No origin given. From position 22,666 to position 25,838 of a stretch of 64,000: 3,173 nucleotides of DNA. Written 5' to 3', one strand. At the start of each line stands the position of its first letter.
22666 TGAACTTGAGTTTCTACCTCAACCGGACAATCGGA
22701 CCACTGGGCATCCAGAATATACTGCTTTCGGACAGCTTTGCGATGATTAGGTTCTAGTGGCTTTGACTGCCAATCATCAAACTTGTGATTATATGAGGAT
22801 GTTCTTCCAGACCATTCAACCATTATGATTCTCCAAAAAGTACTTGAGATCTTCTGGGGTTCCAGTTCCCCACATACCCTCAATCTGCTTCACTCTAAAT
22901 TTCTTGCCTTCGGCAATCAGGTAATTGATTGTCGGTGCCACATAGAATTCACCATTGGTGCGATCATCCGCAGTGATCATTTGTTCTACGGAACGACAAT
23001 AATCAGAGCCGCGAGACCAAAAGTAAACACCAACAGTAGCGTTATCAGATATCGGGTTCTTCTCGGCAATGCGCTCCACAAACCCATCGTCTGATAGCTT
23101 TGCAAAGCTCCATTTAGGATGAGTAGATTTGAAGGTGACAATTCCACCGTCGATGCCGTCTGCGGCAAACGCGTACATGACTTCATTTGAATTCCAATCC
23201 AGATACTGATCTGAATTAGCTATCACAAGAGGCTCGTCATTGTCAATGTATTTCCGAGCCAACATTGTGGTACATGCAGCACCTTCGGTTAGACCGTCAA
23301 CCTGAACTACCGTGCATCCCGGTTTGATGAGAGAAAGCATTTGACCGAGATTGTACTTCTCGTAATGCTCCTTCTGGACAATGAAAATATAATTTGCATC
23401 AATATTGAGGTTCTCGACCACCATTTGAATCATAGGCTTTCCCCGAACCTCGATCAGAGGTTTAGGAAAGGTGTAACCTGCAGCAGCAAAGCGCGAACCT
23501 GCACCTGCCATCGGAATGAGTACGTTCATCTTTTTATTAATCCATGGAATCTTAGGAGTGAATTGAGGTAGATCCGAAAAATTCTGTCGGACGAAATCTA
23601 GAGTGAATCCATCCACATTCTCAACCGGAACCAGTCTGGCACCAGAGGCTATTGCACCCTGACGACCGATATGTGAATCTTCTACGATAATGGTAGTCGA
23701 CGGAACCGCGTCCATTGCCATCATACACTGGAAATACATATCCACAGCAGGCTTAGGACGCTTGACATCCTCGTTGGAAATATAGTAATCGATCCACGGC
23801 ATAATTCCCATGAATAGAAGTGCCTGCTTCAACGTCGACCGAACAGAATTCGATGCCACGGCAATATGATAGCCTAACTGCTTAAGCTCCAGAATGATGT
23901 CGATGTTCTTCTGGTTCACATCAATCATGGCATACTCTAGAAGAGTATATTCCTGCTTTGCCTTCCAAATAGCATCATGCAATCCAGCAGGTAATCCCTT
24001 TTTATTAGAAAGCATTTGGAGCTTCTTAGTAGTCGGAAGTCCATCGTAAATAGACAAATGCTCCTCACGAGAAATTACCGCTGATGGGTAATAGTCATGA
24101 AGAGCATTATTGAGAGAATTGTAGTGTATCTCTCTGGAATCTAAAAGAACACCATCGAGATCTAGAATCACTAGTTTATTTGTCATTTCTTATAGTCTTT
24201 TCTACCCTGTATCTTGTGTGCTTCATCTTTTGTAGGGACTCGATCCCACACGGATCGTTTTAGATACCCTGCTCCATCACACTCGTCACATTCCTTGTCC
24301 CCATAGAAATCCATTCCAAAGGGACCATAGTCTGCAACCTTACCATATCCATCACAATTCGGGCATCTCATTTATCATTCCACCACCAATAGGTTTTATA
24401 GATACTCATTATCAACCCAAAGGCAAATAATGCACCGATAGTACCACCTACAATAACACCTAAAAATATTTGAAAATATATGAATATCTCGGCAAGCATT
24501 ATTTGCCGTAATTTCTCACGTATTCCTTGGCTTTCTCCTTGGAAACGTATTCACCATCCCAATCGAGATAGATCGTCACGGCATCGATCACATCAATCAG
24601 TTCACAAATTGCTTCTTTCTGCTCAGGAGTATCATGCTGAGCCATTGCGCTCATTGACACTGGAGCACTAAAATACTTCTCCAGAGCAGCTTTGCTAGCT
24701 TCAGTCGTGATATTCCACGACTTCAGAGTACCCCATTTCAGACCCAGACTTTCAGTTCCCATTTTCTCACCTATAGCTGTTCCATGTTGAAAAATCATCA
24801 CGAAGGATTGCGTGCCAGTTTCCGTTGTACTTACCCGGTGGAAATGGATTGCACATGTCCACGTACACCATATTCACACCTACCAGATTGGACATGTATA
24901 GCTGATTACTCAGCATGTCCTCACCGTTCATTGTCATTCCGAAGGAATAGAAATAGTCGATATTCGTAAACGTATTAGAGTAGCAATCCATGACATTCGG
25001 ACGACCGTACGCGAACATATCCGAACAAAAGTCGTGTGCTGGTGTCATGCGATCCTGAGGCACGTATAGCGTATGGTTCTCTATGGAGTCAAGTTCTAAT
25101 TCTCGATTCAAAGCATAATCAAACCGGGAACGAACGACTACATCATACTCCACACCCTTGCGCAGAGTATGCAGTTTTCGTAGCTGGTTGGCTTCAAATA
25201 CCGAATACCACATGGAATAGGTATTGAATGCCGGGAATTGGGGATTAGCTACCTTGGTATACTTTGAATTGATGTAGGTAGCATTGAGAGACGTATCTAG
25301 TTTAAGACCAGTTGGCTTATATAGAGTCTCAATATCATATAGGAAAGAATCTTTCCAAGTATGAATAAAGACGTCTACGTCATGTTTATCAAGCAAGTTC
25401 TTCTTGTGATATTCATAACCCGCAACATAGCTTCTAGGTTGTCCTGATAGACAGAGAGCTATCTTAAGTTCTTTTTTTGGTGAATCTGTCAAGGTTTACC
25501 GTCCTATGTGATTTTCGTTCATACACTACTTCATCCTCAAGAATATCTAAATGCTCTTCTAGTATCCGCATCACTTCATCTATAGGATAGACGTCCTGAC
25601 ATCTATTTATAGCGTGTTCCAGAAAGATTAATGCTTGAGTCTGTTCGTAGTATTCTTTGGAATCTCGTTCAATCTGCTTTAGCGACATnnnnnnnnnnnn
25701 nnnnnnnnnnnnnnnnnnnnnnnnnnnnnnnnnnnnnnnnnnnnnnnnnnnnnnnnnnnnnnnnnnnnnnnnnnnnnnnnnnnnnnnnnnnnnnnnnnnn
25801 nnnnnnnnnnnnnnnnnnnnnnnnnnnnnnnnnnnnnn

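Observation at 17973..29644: Island of about 11.5 kb encoding nucleotide-sugar and glycosyltransferase enzymes inside a T4-like phage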

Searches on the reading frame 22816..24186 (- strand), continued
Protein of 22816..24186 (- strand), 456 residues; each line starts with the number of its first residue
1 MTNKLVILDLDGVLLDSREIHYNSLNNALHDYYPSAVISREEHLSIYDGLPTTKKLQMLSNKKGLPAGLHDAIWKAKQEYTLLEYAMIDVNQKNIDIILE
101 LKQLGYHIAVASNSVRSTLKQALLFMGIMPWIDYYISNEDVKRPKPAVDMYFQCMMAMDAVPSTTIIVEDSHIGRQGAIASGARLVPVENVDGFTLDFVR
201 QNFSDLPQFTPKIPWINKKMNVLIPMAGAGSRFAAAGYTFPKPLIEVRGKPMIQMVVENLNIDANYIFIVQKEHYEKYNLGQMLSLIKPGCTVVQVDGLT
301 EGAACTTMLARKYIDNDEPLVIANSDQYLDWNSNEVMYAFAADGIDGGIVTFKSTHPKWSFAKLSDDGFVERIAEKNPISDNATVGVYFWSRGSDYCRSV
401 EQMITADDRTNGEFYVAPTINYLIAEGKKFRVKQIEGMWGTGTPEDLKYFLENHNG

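Call 77: search_protein_families(library=pfam, proteins=[L198:3398-4390:+, L198:4390-5337:+, L198:5334-7037:+, L198:7410-9524:+, L198:11375-12094:+, L198:12157-13113:-, L198:14690-15541:-, L198:15558-16457:-, L198:16457-17749:-, L198:17973-18992:-], max_evalue=0.001)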
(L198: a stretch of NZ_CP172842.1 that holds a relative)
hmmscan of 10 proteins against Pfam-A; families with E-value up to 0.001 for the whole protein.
L198:3398-4390:+ (330 aa): 2 families
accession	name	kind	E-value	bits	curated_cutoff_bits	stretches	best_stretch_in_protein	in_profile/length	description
PF05992.17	SbmA_BacA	-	1.2e-133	446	24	1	8-320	2-314/315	SbmA/BacA-like family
PF06472.20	ABC_membrane_2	-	3.9e-08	33.5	24.4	1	15-183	14-174/269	ABC transporter transmembrane region 2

L198:4390-5337:+ (315 aa): 1 family
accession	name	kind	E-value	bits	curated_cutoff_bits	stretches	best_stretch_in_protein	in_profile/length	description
PF03320.18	FBPase_glpX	-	3.3e-113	378.1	27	1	10-308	6-304/307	Bacterial fructose-1,6-bisphosphatase, glpX-encoded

L198:5334-7037:+ (567 aa): 3 families
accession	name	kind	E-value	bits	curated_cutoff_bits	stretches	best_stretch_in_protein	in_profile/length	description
PF17768.7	RecJ_OB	-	3.8e-23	82.1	27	1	453-561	1-107/107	RecJ OB domain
PF01368.27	DHH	-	6.7e-20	72.1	28.1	1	81-229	1-124/125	DHH family, N-terminal domain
PF02272.25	DHHA1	-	6.9e-14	52.6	25.9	1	344-430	1-90/102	DHHA1 domain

L198:7410-9524:+ (704 aa): 4 families
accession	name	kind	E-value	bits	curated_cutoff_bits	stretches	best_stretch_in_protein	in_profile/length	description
PF00534.26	Glycos_transf_1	-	1.6e-20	73.8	26.4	1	177-330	7-170/172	Glycosyl transferases group 1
PF13524.12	Glyco_trans_1_2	-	1.7e-18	67.4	25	1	561-691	5-142/144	Glycosyl transferase-like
PF13692.12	Glyco_trans_1_4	-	2.7e-12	47.6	27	1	186-315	2-139/142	Glycosyl transferases group 1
PF13439.12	Glyco_transf_4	-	3e-05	24.5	28.5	1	74-157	54-148/170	Glycosyltransferase Family 4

L198:11375-12094:+ (239 aa): 0 families

L198:12157-13113:- (318 aa): 2 families
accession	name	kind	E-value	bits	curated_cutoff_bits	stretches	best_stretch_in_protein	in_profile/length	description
PF00589.27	Phage_integrase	-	1.2e-23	84.2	27.1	1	126-305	9-169/172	Phage integrase family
PF02899.23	Phage_int_SAM_1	-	6.4e-05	23.6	22.3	1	18-81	9-72/83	Phage integrase, N-terminal SAM-like domain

L198:14690-15541:- (283 aa): 2 families
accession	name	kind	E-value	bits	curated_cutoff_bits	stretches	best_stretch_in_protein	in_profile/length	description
PF00892.27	EamA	-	1.3e-25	90.7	28.2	2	144-272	3-133/135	EamA-like transporter family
PF06800.18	Sugar_transport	-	3.6e-05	23.7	26.3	0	46-129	186-269/280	Sugar transport protein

L198:15558-16457:- (299 aa): 1 family
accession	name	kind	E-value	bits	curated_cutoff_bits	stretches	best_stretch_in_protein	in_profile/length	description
PF03547.23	Mem_trans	-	2.2e-20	73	25.7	2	152-290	200-342/343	Membrane transport protein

L198:16457-17749:- (430 aa): 6 families
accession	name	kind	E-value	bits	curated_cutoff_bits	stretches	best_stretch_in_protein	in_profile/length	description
PF00742.24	Homoserine_dh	-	1.2e-52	178.7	22.9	1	139-318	1-173/173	Homoserine dehydrogenase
PF01842.31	ACT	-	1.5e-10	41.1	27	1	352-403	2-51/66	ACT domain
PF03447.22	NAD_binding_3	-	4e-10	40.9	24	1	11-131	1-116/116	Homoserine dehydrogenase, NAD binding domain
PF01408.29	GFO_IDH_MocA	-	1.5e-05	26.1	24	1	5-103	1-90/120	Oxidoreductase family, NAD-binding Rossmann fold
PF22629.2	ACT_AHAS_ss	-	2.3e-05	24.9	27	1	355-399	3-47/67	AHAS small subunit-like ACT domain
PF13291.12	ACT_4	-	0.00026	22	27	0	353-396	9-52/80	ACT domain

L198:17973-18992:- (339 aa): 3 families
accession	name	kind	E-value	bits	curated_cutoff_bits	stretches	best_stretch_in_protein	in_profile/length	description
PF22698.1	Semialdhyde_dhC_1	-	1.4e-54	184.8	27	1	150-314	1-165/165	Semialdehyde dehydrogenase, dimerisation domain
PF01118.30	Semialdhyde_dh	-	9.5e-23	81.3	26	1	7-141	3-120/121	Semialdehyde dehydrogenase, NAD binding domain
PF02774.23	Semialdhyde_dhC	-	7.2e-19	69.1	26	1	159-317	1-184/184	Semialdehyde dehydrogenase, dimerisation domain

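Call 78: search_protein_families(library=pfam, proteins=[L166:5326-5898:+, L166:5895-6953:+, L166:6950-7801:+, L166:7791-8660:+, L166:8662-9180:+, L166:9164-9970:-, L166:11796-12821:+, L166:12822-14033:+, L166:14056-14982:+, L166:14966-16426:+], max_evalue=0.001)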
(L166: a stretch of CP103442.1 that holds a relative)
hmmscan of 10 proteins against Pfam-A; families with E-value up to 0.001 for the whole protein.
L166:5326-5898:+ (190 aa): 2 families
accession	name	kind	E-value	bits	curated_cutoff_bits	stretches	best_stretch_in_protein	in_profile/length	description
PF13580.11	SIS_2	-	3.4e-24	85.9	27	1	13-143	7-138/138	SIS domain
PF01380.27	SIS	-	0.00063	20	25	0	86-161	31-106/131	SIS domain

L166:5895-6953:+ (352 aa): 7 families
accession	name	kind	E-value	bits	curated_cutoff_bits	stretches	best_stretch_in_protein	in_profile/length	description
PF16363.11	GDP_Man_Dehyd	-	7.7e-98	328.4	27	1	4-324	1-332/332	GDP-mannose 4,6 dehydratase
PF01370.27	Epimerase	-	1.2e-69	234.8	20.9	1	3-251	1-240/240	NAD dependent epimerase/dehydratase family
PF04321.23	RmlD_sub_bind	-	1.7e-14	54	27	1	1-175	1-141/287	RmlD substrate binding domain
PF02719.21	Polysacc_synt_2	-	1.1e-12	48.3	20.2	1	3-112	1-116/293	Polysaccharide biosynthesis protein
PF07993.18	NAD_binding_4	-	2.5e-11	43.7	20.1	1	5-187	1-205/258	Male sterility protein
PF01073.25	3Beta_HSD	-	1.1e-10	41.4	22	1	4-228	1-218/280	3-beta hydroxysteroid dehydrogenase/isomerase family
PF00106.31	adh_short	-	3.3e-05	23.9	26.6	0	151-177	141-167/195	short chain dehydrogenase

L166:6950-7801:+ (283 aa): 5 families
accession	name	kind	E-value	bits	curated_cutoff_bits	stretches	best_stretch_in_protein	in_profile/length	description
PF04321.23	RmlD_sub_bind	-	1.6e-98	329.7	27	1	1-282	1-284/287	RmlD substrate binding domain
PF01370.27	Epimerase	-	7.2e-25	88.2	20.9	1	3-152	1-171/240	NAD dependent epimerase/dehydratase family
PF16363.11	GDP_Man_Dehyd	-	1.2e-17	64.8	27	1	32-152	58-182/332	GDP-mannose 4,6 dehydratase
PF02719.21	Polysacc_synt_2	-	2.5e-07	30.6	20.2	1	33-101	61-130/293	Polysaccharide biosynthesis protein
PF07993.18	NAD_binding_4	-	3.1e-06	27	20.1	1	47-152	86-210/258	Male sterility protein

L166:7791-8660:+ (289 aa): 2 families
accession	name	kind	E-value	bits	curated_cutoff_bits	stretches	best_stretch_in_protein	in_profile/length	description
PF00483.29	NTP_transferase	-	2.2e-77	260.4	21.2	1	4-240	1-243/245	Nucleotidyl transferase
PF12804.13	NTP_transf_3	-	3.4e-07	31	27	1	5-137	1-123/160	MobA-like NTP transferase domain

L166:8662-9180:+ (172 aa): 1 family
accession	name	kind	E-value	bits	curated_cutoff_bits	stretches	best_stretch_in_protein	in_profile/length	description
PF00908.23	dTDP_sugar_isom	-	9.2e-69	230.9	27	1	6-171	2-161/168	dTDP-4-dehydrorhamnose 3,5-epimerase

L166:9164-9970:- (268 aa): 1 family
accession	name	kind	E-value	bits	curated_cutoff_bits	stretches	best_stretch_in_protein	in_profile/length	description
PF00535.33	Glycos_transf_2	-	9.8e-21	74.8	23.3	1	6-160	2-154/168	Glycosyl transferase family 2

L166:11796-12821:+ (341 aa): 5 families
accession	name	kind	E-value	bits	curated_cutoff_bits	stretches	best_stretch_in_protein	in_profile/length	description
PF01370.27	Epimerase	-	1.2e-41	143.2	20.9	1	15-271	1-240/240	NAD dependent epimerase/dehydratase family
PF16363.11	GDP_Man_Dehyd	-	3.9e-41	142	27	1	16-331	1-329/332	GDP-mannose 4,6 dehydratase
PF01073.25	3Beta_HSD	-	4.8e-10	39.4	22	1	17-171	2-157/280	3-beta hydroxysteroid dehydrogenase/isomerase family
PF02719.21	Polysacc_synt_2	-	1.7e-08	34.4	20.2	1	15-136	1-128/293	Polysaccharide biosynthesis protein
PF04321.23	RmlD_sub_bind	-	1.2e-05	25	27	1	15-173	3-138/287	RmlD substrate binding domain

L166:12822-14033:+ (403 aa): 1 family
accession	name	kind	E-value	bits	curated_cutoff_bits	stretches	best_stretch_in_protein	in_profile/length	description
PF01943.22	Polysacc_synt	-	9.6e-12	45.3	28.2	1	18-264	14-263/274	Polysaccharide biosynthesis protein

L166:14056-14982:+ (308 aa): 2 families
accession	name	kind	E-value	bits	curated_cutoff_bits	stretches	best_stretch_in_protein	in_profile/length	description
PF00535.33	Glycos_transf_2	-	7.7e-14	52.4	23.3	1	7-180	2-166/168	Glycosyl transferase family 2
PF13641.12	Glyco_tranf_2_3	-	6.6e-05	23.5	27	1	3-120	1-121/230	Glycosyltransferase like family 2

L166:14966-16426:+ (486 aa): 0 families

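Call 90: search_solved_structures(query=A6, max_evalue=0.00001)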
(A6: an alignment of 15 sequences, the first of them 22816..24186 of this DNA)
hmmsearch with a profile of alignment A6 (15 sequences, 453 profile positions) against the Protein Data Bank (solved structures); distinct sequences matched with E-value up to 0.00001: 42.
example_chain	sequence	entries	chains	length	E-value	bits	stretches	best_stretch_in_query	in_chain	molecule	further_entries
4evw_A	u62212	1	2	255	6.6e-21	77.7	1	221-451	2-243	Nucleoside-diphosphate-sugar pyrophosphorylase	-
6hdi_A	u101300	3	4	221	3.3e-17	65.5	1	2-195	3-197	Beta-phosphoglucomutase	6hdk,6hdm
6hdh_A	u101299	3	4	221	4.7e-17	65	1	2-195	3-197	Beta-phosphoglucomutase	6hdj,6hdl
6h8y_A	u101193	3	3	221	5.1e-17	64.9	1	2-195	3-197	Beta-phosphoglucomutase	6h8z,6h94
5olw_A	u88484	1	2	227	5.6e-17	64.7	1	2-195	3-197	Beta-phosphoglucomutase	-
1lvh_A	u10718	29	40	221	5.7e-17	64.7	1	2-195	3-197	beta-phosphoglucomutase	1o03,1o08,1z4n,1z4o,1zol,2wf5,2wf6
3fm9_A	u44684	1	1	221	1.3e-16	63.6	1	2-195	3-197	Beta-phosphoglucomutase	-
3kbb_A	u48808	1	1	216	1.5e-16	63.4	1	3-182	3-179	Phosphorylated carbohydrates phosphatase TM_1254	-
5o6p_A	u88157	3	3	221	3.3e-16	62.2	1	2-195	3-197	Beta-phosphoglucomutase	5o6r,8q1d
6hdf_A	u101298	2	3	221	3.3e-16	62.2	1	2-195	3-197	Beta-phosphoglucomutase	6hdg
6i03_A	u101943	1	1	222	3.4e-16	62.2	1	2-195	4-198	Beta-phosphoglucomutase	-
5ojz_A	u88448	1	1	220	3.4e-16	62.2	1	2-195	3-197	Beta-phosphoglucomutase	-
5ok0_A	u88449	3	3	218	3.5e-16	62.1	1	2-195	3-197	Beta-phosphoglucomutase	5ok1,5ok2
6h90_A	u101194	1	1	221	5.5e-16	61.5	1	2-195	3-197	Beta-phosphoglucomutase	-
6ydj_A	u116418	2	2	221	6.8e-16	61.2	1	2-195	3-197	Beta-phosphoglucomutase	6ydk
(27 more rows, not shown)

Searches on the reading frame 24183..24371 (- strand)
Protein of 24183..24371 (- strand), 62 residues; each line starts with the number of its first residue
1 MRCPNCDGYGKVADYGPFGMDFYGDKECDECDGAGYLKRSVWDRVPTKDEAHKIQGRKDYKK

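Call 5: search_protein_families(library=pfam, proteins=[window:24183-24371:-], max_evalue=0.01)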
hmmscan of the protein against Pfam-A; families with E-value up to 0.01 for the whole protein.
window:24183-24371:- (62 aa): 3 families
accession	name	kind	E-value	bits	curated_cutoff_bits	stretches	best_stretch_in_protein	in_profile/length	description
PF00684.25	DnaJ_CXXCXGXG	-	0.00019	22.1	32.7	1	2-37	17-53/65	DnaJ central domain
PF17302.8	DUF5351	-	0.0043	17.7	27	0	2-11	19-28/29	Family of unknown function (DUF5351)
PF15777.11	Anti-TRAP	-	0.0069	16.8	32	0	2-37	12-42/59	Tryptophan RNA-binding attenuator protein inhibitory protein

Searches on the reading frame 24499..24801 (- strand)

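Call 5: search_protein_families(library=pfam, proteins=[window:24499-24801:-], max_evalue=0.01)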
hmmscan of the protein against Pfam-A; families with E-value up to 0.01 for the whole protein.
window:24499-24801:- (100 aa): 0 families

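Call 11: search_protein_families(library=pfam, proteins=[window:24499-24801:-], max_evalue=10)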
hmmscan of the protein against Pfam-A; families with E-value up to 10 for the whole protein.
window:24499-24801:- (100 aa): 2 families
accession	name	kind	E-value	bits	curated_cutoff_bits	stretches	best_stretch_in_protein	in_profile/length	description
PF18923.6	DUF5673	-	0.046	14.1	26.7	1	9-40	4-36/66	Domain of unknown function (DUF5673)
PF24219.2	DUF7438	-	0.1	13.4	25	1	58-94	2-39/57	Family of unknown function (DUF7438)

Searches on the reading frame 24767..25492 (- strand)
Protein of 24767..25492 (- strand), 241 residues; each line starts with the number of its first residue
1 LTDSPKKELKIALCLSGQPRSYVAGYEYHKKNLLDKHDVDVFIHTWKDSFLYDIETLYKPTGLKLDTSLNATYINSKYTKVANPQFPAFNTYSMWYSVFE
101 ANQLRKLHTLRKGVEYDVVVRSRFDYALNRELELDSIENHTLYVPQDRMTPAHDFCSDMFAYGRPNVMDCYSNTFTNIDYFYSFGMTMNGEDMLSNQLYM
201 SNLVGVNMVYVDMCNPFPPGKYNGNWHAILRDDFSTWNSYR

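Call 3: search_protein_families(library=pfam, proteins=[window:24767-25492:-], max_evalue=0.01)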
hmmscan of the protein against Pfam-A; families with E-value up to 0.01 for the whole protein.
window:24767-25492:- (241 aa): 1 family
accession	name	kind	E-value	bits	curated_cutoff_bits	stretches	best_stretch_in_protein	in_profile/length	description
PF25072.1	DUF7796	-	4.1e-05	23.1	27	1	8-203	3-202/346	Domain of unknown function (DUF7796)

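Call 61: search_solved_structures(query=A5, max_evalue=1, show_alignments=1)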
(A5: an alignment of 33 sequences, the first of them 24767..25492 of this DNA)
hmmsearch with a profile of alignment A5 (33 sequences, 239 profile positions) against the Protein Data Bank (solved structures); distinct sequences matched with E-value up to 1: 0.

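Call 80: search_protein_families(library=pfam, alignment_id=A5, max_evalue=0.01)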
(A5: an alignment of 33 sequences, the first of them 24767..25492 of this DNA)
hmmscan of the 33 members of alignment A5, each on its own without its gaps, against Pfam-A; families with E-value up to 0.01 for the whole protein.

A. member 1, window:24767-25492:- (241 aa): 1 family
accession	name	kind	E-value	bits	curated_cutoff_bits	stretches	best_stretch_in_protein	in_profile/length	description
PF25072.1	DUF7796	-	4.1e-05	23.1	27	1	8-203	3-202/346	Domain of unknown function (DUF7796)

B. families by the number of members that match (of 33 scanned): 1 family
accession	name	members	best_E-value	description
PF25072.1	DUF7796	17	1.4e-10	Domain of unknown function (DUF7796)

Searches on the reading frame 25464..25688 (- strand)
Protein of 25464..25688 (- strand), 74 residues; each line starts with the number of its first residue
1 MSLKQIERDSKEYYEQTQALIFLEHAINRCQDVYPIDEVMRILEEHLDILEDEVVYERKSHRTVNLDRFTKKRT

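Call 5: search_protein_families(library=pfam, proteins=[window:25464-25688:-], max_evalue=0.01)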
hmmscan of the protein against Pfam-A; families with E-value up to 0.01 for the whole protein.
window:25464-25688:- (74 aa): 0 families
